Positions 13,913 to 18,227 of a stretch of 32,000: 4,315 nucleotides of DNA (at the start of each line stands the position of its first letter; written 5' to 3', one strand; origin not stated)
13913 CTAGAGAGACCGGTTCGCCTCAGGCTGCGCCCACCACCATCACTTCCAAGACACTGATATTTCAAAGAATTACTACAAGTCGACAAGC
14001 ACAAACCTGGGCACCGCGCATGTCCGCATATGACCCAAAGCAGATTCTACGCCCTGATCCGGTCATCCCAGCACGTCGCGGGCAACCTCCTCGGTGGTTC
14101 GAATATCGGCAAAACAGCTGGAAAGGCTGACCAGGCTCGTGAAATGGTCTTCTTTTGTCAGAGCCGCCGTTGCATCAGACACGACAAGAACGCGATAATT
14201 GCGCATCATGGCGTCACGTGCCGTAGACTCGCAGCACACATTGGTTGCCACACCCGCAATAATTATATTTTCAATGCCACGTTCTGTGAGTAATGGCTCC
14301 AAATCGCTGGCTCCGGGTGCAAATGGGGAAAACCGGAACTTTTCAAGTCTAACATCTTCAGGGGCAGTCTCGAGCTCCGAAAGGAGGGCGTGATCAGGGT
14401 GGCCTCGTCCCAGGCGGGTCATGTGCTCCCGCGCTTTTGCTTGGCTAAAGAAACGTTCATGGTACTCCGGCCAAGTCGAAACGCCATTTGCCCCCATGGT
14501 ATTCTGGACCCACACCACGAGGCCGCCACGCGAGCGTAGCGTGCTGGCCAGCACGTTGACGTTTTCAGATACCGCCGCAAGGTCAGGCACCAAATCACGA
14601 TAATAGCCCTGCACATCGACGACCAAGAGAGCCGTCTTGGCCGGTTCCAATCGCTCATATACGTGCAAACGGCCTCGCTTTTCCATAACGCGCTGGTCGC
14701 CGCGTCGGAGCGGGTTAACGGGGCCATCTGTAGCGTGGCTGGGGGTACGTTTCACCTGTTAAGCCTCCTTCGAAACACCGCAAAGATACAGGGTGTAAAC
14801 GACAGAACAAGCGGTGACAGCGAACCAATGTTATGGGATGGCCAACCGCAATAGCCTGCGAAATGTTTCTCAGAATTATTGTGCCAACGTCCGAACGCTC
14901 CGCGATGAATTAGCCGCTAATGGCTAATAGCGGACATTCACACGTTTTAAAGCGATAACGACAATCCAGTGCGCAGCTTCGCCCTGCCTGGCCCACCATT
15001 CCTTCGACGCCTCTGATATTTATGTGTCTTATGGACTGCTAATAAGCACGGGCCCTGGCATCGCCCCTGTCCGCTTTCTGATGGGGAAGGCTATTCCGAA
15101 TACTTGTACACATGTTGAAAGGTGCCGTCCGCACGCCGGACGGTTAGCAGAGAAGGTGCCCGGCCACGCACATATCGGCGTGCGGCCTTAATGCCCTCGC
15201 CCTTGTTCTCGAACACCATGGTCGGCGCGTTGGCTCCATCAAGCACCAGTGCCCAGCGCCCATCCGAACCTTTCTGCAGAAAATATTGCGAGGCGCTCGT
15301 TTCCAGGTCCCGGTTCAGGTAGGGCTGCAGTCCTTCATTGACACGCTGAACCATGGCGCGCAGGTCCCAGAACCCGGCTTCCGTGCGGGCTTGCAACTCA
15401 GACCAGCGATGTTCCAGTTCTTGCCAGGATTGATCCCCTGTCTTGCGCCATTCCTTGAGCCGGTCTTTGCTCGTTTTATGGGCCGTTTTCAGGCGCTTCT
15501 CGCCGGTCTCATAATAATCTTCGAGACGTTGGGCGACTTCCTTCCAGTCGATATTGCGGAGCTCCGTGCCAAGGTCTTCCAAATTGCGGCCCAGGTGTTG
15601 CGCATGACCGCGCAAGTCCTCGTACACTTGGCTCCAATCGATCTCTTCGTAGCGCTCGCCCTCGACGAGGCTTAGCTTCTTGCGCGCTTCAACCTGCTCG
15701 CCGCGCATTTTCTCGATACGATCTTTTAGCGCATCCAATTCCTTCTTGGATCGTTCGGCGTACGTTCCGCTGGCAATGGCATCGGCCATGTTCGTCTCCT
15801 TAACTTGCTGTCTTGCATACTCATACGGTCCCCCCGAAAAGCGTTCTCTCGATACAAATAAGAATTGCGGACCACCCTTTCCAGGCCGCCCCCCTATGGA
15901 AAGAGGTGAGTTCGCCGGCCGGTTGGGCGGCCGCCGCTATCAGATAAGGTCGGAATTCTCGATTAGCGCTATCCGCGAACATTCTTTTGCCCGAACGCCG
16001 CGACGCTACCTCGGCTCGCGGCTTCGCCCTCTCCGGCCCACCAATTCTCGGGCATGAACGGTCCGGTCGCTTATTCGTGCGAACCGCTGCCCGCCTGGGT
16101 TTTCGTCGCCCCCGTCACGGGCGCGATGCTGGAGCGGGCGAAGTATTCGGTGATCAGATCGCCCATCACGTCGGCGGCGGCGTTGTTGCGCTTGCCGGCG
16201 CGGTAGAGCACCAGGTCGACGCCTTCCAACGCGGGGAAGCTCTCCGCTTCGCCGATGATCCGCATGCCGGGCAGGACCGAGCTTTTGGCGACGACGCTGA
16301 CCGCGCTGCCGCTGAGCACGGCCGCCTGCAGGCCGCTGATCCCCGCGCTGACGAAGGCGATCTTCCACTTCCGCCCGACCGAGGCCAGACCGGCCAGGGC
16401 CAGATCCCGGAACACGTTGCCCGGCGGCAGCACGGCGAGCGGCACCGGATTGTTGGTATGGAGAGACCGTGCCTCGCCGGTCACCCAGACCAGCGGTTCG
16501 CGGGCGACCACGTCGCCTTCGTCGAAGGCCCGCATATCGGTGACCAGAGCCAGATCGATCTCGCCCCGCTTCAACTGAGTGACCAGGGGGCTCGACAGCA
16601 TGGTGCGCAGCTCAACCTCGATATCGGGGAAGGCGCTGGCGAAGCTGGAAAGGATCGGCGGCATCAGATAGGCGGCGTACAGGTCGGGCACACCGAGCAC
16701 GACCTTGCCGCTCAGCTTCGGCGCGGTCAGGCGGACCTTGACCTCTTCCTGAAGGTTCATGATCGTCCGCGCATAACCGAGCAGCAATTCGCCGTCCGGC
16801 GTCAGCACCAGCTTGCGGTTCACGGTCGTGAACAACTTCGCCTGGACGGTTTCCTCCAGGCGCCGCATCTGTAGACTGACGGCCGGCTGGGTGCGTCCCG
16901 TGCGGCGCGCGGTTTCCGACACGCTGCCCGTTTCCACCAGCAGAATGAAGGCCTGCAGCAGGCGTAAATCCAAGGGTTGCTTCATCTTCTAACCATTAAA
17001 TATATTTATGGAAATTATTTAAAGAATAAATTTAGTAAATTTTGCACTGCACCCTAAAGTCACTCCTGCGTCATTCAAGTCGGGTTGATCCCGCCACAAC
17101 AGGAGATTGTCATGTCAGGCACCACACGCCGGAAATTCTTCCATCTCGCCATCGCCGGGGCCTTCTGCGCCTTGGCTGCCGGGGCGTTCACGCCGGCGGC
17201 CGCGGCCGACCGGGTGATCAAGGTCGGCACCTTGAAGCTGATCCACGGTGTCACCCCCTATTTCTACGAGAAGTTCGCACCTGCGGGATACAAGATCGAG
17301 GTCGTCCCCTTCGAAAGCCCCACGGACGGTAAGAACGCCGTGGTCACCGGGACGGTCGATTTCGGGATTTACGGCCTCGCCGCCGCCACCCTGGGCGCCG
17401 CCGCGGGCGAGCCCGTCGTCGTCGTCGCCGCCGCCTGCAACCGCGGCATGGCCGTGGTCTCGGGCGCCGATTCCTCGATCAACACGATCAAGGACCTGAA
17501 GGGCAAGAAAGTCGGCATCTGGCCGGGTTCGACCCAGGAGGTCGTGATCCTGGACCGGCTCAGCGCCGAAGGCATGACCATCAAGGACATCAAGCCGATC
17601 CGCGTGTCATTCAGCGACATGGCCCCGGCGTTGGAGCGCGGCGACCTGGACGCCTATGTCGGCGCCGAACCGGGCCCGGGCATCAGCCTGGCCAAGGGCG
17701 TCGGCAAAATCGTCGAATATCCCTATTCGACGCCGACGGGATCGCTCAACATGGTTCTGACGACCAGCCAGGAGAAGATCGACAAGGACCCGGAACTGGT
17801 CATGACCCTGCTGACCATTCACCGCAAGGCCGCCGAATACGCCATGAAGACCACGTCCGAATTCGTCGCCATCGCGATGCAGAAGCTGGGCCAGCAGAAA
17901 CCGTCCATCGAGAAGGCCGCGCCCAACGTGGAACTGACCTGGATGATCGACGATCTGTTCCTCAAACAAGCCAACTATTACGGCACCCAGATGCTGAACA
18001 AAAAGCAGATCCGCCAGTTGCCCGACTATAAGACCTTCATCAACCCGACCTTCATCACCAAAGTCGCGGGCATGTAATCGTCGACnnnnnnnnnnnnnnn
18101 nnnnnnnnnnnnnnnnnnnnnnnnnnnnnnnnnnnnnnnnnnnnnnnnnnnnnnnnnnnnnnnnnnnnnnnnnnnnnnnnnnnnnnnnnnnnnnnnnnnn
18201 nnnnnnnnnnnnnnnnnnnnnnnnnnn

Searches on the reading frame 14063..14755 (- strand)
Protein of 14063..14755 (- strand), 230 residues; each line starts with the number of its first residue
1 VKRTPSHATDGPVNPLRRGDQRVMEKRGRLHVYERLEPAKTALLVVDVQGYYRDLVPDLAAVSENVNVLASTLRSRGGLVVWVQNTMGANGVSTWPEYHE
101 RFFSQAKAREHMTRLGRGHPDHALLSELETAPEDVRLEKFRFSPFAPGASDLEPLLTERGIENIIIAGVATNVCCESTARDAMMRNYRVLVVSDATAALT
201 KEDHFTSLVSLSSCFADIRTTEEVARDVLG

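Call 95: search_protein_families(library=pfam, proteins=[window:14063-14755:-], max_evalue=0.001)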
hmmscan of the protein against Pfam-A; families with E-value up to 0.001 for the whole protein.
window:14063-14755:- (230 aa): 1 family
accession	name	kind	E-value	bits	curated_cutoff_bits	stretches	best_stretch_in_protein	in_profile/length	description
PF00857.26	Isochorismatase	-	5.2e-41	141.1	27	1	41-223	1-175/175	Isochorismatase domain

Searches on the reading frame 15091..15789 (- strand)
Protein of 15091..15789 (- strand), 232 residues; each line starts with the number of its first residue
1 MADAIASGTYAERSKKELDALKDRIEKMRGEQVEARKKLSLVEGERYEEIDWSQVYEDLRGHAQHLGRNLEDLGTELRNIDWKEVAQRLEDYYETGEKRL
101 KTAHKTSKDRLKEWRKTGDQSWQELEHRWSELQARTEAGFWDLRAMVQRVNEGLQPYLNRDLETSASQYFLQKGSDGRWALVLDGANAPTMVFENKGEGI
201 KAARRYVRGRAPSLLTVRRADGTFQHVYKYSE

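Call 95: search_protein_families(library=pfam, proteins=[window:15091-15789:-], max_evalue=0.001)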
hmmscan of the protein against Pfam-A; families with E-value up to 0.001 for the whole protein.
window:15091-15789:- (232 aa): 1 family
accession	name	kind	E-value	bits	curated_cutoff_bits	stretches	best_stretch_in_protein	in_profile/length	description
PF09954.14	DUF2188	-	7.6e-07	29.6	22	1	174-230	6-62/62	Uncharacterized protein conserved in bacteria (DUF2188)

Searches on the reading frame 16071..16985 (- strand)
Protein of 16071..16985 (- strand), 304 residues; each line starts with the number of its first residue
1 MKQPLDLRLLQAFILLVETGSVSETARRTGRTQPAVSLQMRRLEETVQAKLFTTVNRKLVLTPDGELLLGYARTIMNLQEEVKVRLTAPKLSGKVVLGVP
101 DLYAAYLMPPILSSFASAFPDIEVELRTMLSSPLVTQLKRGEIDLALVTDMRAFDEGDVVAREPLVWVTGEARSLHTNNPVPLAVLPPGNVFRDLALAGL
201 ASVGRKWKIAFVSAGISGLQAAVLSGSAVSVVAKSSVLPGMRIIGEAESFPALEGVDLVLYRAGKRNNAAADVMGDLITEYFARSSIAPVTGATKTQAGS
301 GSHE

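Call 95: search_protein_families(library=pfam, proteins=[window:16071-16985:-], max_evalue=0.001)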
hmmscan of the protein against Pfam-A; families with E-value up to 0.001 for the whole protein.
window:16071-16985:- (304 aa): 2 families
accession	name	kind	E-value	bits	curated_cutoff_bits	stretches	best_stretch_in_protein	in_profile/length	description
PF03466.25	LysR_substrate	-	1.7e-24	86.8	28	1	91-282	4-208/209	LysR substrate binding domain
PF00126.33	HTH_1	-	1.4e-17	63.8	26.6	1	7-66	1-60/60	Bacterial regulatory helix-turn-helix protein, lysR family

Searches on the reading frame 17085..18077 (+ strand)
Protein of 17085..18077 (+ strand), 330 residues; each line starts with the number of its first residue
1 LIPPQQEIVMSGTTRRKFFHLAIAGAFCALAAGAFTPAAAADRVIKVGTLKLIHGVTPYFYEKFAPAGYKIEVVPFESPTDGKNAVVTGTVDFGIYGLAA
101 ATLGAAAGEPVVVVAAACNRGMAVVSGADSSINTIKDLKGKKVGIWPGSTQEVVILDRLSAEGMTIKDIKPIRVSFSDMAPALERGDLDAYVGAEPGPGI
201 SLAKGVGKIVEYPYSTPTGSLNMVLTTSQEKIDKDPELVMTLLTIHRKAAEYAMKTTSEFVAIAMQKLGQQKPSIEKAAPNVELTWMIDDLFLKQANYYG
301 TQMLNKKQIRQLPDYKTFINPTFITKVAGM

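Call 95: search_protein_families(library=pfam, proteins=[window:17085-18077:+], max_evalue=0.001)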
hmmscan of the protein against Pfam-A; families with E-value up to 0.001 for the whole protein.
window:17085-18077:+ (330 aa): 5 families
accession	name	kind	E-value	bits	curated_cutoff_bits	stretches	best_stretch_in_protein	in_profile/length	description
PF09084.16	NMT1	-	1.7e-28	100.4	20.5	1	64-255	16-211/216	NMT1/THI5 like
PF13379.11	NMT1_2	-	4.6e-17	63.1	24.7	1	63-257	29-242/252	NMT1-like family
PF12974.12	Phosphonate-bd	-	3.4e-06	27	27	1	68-190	28-159/242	ABC transporter, phosphonate, periplasmic substrate-binding protein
PF16868.10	NMT1_3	-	4e-06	27.1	27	1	120-194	91-167/289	NMT1-like family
PF03480.18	DctP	-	3.1e-05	23.9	23.4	1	115-278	112-263/286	Bacterial extracellular solute-binding protein, family 7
